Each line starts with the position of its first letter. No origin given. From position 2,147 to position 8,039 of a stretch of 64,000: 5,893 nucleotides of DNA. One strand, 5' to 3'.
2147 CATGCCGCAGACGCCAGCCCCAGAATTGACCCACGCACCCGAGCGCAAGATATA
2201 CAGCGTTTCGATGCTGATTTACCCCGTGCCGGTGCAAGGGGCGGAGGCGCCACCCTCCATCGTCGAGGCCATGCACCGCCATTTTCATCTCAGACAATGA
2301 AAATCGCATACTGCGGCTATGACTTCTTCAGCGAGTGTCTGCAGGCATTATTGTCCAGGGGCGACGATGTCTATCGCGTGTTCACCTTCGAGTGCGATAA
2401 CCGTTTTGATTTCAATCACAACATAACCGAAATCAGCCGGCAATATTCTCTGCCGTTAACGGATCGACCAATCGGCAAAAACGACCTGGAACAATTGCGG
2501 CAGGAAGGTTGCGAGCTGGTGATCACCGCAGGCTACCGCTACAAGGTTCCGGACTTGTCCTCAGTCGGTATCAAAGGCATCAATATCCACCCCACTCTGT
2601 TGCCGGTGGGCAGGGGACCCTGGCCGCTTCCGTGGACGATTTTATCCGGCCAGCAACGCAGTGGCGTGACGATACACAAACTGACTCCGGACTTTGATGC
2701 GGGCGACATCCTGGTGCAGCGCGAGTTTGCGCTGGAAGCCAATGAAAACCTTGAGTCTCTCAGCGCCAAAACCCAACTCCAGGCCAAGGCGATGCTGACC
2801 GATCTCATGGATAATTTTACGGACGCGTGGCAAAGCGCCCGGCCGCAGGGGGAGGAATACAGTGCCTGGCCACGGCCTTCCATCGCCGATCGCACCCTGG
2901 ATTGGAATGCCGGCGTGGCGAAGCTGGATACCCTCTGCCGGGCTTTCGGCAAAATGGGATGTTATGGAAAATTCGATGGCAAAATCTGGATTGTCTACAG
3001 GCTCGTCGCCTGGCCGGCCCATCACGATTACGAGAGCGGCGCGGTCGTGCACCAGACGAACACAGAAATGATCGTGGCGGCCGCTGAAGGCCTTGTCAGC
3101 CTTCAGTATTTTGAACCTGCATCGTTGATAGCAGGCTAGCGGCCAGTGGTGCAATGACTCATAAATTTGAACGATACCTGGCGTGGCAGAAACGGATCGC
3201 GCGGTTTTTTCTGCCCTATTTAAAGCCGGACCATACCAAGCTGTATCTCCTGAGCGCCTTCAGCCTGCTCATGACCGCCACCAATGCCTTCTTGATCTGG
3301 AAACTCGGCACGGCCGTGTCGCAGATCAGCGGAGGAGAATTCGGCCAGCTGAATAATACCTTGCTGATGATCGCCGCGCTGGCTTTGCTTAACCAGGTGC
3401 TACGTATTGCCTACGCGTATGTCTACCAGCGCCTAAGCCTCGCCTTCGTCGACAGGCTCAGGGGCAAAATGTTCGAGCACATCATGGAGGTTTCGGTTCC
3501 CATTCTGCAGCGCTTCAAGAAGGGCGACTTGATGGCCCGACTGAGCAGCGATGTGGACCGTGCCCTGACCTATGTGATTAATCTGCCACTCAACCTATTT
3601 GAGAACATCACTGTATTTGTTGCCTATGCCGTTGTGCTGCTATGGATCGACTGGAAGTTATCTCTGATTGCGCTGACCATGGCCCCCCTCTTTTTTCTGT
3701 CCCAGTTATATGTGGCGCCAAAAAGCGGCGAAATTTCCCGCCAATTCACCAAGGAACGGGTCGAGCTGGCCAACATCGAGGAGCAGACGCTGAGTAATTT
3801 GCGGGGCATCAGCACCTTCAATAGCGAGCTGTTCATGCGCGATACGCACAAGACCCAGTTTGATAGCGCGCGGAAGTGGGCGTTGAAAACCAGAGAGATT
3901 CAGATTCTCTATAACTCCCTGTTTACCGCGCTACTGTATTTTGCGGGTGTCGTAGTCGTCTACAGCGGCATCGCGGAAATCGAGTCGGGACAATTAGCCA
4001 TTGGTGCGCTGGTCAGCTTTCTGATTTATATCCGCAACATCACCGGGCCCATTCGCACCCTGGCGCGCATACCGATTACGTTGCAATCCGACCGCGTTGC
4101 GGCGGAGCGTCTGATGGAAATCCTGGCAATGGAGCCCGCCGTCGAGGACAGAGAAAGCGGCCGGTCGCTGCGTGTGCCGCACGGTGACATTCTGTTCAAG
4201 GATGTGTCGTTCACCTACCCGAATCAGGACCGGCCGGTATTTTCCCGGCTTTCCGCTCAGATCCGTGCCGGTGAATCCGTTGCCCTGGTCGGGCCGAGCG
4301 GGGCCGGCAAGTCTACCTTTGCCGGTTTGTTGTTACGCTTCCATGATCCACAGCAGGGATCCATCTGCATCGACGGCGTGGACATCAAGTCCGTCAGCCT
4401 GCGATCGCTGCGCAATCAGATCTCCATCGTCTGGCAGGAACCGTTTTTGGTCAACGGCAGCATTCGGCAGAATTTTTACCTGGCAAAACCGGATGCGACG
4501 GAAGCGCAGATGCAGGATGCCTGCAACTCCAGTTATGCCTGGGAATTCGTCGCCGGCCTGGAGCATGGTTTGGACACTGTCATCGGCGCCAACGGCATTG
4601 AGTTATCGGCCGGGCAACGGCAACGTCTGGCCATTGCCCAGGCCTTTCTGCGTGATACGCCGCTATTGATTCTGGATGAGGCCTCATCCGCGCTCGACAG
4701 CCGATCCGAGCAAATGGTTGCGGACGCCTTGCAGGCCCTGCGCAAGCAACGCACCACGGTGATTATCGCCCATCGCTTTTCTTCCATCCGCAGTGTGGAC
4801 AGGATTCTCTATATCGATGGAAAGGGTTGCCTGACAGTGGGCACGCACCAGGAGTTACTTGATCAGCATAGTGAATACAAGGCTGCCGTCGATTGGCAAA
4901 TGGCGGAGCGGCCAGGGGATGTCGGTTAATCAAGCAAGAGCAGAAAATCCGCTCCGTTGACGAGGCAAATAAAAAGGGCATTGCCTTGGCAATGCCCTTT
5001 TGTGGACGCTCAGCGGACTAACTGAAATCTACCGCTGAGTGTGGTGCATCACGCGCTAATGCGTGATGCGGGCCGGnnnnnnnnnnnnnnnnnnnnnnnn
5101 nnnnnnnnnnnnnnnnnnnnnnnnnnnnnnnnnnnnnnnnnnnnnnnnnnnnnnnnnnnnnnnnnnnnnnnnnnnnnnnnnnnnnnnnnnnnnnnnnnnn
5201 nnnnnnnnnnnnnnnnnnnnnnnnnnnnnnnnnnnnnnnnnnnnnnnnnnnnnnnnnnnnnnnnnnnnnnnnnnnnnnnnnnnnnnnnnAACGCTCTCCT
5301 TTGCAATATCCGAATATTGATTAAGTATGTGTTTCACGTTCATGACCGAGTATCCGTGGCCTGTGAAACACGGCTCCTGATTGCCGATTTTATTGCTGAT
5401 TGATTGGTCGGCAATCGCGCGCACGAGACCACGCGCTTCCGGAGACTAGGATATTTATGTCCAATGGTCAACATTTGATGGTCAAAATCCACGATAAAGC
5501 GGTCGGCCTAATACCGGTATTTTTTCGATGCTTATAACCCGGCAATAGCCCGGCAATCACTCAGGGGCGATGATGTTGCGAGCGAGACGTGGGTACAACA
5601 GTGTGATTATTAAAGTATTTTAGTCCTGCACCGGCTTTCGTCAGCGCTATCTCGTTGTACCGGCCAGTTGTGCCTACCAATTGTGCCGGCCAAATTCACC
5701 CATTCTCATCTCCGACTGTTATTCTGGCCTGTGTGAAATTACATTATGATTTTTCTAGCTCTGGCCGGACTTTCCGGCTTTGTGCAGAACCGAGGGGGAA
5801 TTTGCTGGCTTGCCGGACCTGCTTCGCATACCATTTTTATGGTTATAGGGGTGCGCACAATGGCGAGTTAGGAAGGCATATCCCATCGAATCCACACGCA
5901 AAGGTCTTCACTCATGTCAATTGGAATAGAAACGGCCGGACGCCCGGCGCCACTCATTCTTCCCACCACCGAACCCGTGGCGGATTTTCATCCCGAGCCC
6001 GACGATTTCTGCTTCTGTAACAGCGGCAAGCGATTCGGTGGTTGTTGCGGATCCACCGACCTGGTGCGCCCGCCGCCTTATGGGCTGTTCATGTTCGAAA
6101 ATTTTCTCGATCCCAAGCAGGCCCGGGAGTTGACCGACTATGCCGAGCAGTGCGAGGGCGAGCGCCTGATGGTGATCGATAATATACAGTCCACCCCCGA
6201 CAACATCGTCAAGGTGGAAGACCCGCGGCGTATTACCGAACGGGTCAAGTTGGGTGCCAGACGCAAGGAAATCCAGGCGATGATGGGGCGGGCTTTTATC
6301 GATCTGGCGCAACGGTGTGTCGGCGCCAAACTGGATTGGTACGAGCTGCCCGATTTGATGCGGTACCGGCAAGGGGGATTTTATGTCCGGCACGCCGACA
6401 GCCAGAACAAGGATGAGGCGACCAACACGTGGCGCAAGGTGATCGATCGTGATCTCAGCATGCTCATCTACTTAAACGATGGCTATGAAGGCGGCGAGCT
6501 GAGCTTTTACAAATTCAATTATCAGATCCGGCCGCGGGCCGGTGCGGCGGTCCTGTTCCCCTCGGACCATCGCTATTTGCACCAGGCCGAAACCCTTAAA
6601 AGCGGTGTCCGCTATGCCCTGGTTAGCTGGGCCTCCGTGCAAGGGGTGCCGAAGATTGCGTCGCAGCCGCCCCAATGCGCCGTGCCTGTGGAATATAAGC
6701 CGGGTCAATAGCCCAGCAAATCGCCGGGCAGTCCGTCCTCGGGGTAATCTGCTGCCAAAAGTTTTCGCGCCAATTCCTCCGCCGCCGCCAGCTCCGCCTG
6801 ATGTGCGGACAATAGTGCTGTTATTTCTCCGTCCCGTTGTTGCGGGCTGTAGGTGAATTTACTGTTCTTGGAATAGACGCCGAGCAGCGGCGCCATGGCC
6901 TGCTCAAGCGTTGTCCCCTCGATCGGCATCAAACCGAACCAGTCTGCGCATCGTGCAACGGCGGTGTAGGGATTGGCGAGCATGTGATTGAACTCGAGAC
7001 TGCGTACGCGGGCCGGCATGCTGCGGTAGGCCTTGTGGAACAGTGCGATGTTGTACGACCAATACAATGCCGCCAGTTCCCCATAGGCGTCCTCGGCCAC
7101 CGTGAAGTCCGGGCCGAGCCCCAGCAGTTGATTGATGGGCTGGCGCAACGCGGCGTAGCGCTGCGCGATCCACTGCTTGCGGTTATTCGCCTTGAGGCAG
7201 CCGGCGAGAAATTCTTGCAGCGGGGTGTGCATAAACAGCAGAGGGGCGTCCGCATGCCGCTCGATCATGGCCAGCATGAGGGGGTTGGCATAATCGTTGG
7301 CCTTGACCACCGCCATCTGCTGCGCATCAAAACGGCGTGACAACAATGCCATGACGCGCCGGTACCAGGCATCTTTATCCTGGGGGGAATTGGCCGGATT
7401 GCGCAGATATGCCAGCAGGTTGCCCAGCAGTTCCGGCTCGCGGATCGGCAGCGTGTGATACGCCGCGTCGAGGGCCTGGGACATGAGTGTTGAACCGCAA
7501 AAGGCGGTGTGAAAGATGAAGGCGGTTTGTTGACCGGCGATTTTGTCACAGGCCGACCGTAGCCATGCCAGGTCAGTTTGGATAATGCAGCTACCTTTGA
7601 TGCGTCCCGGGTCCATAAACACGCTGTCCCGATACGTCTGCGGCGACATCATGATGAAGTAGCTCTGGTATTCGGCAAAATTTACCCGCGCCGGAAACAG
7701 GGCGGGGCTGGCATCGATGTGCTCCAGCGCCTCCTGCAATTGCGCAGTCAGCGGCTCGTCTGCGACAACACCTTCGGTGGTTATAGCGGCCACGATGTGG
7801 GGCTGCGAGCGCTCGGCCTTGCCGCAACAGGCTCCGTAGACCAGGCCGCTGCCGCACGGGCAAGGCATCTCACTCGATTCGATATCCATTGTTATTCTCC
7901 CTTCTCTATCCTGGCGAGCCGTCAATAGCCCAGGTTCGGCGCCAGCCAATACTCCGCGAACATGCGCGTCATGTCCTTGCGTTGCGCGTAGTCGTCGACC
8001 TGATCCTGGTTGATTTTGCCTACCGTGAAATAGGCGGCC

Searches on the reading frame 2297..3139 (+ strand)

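Call 59: search_protein_families(library=pfam, proteins=[window:2297-3139:+], max_evalue=0.001)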
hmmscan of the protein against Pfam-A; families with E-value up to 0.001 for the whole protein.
window:2297-3139:+ (280 aa): 2 families
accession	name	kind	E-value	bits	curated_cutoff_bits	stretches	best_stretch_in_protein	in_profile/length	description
PF00551.24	Formyl_trans_N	-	1.3e-16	61.3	26.1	1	65-168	73-178/181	Formyl transferase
PF02911.23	Formyl_trans_C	-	3.8e-06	27.4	21.1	1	197-272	5-82/100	Formyl transferase, C-terminal domain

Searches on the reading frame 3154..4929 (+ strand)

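Call 59: search_protein_families(library=pfam, proteins=[window:3154-4929:+], max_evalue=0.001)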
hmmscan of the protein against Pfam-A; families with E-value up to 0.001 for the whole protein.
window:3154-4929:+ (591 aa): 5 families
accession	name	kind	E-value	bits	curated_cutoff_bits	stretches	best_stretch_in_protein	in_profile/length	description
PF00664.28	ABC_membrane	-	1e-31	111.1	28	1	35-299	6-273/274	ABC transporter transmembrane region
PF00005.33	ABC_tran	-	6e-30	105.1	25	1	364-511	2-136/137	ABC transporter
PF02463.25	SMC_N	-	1e-07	32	40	1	252-552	135-209/220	RecF/RecN/SMC N terminal domain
PF13401.12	AAA_22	-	0.0001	23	27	1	374-531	6-106/130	AAA domain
PF00270.35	DEAD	-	0.00093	19.4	26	0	368-536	9-154/167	DEAD/DEAH box helicase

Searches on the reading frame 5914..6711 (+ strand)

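Call 59: search_protein_families(library=pfam, proteins=[window:5914-6711:+], max_evalue=0.001)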
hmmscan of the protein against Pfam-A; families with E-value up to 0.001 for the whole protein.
window:5914-6711:+ (265 aa): 1 family
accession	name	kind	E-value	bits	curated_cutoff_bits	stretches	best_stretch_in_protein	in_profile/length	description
PF13640.12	2OG-FeII_Oxy_3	-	6.5e-16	59.5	27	1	148-240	3-97/98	2OG-Fe(II) oxygenase superfamily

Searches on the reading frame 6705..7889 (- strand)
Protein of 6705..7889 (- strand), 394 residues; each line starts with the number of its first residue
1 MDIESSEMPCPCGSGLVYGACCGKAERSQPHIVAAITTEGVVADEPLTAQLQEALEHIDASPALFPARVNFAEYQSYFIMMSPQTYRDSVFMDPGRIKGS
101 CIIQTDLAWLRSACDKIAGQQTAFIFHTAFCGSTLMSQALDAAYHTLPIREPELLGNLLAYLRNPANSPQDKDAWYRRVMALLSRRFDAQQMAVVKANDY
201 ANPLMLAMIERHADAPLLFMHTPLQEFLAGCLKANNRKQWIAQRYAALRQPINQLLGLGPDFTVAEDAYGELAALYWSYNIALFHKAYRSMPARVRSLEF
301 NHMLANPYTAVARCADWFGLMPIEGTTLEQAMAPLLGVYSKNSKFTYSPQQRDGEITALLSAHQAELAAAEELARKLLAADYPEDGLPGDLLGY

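Call 59: search_protein_families(library=pfam, proteins=[window:6705-7889:-], max_evalue=0.001)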
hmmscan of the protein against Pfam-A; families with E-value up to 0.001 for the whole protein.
window:6705-7889:- (394 aa): 1 family
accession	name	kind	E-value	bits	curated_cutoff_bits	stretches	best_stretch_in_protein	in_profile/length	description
PF02810.21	SEC-C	-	0.00032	20.9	20.4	1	9-24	4-19/19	SEC-C motif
